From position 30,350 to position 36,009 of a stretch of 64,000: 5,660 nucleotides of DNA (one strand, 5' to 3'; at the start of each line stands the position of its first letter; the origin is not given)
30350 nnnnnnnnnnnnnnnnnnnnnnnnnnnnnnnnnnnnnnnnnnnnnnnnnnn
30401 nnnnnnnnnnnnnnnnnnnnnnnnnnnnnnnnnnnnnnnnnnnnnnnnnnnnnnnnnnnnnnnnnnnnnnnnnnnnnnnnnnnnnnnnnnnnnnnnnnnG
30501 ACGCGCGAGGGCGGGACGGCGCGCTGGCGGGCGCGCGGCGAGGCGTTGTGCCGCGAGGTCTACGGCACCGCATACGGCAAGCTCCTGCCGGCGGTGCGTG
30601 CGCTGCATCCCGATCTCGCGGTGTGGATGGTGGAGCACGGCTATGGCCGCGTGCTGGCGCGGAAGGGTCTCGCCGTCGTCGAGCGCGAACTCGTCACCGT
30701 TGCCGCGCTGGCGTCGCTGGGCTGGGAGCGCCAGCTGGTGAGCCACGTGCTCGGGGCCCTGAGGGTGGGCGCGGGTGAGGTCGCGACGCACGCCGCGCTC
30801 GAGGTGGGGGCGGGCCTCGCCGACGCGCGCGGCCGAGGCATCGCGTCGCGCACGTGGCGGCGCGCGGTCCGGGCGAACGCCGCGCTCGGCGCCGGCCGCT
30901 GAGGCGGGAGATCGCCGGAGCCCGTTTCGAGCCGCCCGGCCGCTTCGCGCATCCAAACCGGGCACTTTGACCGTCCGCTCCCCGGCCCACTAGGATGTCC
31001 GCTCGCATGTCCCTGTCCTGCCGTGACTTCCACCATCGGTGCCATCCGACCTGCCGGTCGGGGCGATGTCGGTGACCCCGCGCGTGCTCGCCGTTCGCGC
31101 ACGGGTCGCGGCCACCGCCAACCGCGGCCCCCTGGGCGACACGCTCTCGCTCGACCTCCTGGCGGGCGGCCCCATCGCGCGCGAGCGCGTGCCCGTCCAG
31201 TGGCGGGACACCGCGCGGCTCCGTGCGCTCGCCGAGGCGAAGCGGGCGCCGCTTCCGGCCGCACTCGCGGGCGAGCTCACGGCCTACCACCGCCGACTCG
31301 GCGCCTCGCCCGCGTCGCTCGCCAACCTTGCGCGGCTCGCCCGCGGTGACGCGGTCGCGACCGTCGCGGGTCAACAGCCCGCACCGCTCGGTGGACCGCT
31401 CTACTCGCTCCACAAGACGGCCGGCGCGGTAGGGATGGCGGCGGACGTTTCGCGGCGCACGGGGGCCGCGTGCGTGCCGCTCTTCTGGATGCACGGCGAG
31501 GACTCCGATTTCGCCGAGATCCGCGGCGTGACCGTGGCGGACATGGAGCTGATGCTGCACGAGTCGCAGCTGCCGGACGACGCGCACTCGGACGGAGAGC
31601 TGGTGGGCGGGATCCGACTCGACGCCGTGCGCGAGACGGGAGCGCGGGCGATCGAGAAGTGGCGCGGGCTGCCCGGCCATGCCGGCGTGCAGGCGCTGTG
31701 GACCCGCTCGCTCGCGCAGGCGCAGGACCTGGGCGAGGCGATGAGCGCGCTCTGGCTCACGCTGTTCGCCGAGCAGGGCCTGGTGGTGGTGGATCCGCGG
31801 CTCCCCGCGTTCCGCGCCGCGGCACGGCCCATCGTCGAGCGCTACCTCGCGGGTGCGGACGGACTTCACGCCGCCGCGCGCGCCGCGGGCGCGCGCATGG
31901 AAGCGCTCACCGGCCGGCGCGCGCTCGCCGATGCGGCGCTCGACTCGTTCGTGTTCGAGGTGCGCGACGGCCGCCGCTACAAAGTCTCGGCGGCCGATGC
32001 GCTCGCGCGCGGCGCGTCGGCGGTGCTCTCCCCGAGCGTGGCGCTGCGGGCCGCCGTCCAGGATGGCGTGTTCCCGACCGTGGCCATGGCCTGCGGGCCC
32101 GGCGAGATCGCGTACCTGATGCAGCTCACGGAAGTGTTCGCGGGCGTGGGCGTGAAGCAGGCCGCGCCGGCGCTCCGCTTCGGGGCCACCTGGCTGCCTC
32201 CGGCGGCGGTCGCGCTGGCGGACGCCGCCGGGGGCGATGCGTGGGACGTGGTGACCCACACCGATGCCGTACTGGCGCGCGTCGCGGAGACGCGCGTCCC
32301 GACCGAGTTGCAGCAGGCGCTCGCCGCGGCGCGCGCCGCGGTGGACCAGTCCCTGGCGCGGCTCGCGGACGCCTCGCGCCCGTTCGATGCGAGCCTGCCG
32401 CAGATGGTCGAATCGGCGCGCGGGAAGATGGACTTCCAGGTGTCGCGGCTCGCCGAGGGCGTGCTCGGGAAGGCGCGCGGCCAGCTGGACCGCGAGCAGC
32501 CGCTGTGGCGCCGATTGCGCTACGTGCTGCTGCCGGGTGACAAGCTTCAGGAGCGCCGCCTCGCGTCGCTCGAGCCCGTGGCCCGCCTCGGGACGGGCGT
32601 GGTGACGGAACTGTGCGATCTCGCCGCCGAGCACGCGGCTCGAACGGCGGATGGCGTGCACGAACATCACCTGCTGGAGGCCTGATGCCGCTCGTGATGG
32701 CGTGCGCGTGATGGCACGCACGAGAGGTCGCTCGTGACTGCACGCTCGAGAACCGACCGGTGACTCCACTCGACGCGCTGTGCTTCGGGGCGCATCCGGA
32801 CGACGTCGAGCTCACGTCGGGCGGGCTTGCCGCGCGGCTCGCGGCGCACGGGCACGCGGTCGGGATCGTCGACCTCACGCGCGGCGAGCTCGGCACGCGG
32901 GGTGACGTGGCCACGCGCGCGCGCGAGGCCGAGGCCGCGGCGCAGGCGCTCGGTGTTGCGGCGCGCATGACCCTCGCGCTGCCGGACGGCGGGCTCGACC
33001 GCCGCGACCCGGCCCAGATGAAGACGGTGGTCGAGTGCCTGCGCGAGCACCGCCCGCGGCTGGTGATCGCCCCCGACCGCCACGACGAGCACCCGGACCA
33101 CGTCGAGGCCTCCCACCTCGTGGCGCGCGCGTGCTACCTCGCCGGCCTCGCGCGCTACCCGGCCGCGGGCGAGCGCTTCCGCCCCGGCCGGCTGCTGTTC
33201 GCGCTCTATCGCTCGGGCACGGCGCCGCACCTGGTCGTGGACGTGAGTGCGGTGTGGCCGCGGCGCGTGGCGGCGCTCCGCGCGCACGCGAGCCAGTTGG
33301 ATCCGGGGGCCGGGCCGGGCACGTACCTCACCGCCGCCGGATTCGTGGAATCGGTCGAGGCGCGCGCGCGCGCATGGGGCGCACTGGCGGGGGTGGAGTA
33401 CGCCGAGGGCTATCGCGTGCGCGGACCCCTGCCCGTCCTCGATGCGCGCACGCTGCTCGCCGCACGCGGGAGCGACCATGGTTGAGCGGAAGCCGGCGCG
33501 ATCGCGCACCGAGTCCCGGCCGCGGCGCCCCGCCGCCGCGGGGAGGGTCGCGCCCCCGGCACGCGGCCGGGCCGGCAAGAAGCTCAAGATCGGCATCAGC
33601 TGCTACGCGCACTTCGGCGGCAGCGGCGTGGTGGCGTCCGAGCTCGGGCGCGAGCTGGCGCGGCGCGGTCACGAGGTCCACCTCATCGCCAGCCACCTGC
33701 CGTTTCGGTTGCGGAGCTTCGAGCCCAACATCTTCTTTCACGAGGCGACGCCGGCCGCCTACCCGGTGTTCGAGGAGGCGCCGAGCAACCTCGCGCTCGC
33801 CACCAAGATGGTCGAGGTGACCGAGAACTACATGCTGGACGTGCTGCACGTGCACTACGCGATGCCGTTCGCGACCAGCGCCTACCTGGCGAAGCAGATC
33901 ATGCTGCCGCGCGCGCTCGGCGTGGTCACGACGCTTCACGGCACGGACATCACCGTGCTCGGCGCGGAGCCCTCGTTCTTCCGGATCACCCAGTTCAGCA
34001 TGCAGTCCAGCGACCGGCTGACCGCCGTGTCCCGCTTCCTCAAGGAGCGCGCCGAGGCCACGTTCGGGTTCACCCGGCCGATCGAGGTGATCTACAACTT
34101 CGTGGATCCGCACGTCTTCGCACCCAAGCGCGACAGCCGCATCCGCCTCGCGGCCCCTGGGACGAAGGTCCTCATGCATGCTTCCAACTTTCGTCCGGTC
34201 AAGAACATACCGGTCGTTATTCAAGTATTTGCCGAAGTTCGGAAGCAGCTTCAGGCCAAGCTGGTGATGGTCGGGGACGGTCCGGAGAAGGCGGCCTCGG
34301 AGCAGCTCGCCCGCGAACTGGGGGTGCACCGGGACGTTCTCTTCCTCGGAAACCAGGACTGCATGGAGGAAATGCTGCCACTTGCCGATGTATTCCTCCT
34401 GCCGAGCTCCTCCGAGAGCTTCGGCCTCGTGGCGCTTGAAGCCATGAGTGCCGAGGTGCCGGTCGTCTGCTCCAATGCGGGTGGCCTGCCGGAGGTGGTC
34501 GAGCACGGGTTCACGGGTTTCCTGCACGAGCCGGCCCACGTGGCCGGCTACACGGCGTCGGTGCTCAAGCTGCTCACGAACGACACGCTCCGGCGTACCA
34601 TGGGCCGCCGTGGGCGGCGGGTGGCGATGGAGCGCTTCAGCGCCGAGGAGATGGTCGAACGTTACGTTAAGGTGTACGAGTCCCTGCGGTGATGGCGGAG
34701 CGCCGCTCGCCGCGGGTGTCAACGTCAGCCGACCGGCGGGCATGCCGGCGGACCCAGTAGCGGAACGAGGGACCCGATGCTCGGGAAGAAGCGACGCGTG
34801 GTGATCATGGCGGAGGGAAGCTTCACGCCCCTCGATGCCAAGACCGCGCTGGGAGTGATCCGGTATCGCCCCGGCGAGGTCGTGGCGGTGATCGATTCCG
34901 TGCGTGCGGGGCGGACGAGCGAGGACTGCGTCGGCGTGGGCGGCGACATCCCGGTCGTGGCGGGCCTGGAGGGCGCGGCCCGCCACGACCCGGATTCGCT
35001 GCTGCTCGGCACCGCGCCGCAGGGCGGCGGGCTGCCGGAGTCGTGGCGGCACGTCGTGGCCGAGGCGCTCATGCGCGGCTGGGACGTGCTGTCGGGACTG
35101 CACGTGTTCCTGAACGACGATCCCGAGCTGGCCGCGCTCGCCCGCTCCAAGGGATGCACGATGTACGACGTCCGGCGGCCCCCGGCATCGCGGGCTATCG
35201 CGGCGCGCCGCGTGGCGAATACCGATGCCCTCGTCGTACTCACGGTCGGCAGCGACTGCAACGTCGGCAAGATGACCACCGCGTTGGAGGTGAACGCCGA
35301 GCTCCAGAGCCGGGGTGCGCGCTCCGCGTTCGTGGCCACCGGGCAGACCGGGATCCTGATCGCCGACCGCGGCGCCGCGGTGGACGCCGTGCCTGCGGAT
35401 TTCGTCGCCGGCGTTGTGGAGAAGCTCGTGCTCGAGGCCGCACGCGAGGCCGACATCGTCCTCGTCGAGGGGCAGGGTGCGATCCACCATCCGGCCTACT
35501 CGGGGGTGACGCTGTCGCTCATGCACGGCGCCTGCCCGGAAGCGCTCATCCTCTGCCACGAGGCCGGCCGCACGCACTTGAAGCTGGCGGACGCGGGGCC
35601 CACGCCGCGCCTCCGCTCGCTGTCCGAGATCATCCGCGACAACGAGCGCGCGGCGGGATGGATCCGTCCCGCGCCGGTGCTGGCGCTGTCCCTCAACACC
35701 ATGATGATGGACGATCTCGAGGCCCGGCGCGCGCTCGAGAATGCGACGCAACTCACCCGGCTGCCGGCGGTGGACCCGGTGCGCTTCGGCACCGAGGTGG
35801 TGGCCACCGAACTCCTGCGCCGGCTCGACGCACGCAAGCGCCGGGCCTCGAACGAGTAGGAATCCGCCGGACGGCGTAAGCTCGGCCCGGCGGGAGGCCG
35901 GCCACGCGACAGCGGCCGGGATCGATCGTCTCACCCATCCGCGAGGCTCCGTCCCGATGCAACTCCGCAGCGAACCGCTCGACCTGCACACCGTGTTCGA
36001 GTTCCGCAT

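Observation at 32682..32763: Three-step mini-ORF ribosome relay on an exact 26-nt period between bshC and bshB1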

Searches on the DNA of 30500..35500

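Call 6: search_rna_families(source=window, start=30500, end=35500, threshold=evalue, max_evalue=1)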
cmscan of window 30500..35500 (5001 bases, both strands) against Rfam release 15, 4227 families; matches with E-value up to 1: 0.
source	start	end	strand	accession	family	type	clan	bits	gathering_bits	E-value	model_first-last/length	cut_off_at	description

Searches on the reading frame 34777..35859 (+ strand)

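Call 4: search_protein_families(library=ncbifam, proteins=[window:34777-35859:+])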
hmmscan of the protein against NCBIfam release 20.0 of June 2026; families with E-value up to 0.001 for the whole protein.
window:34777-35859:+ (360 aa): 1 family
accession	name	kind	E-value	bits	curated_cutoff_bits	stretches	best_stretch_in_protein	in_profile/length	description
NF041892.1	DgcN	equivalog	1e-78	264.6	480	1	17-345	11-325/326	N-acetyltransferase DgcN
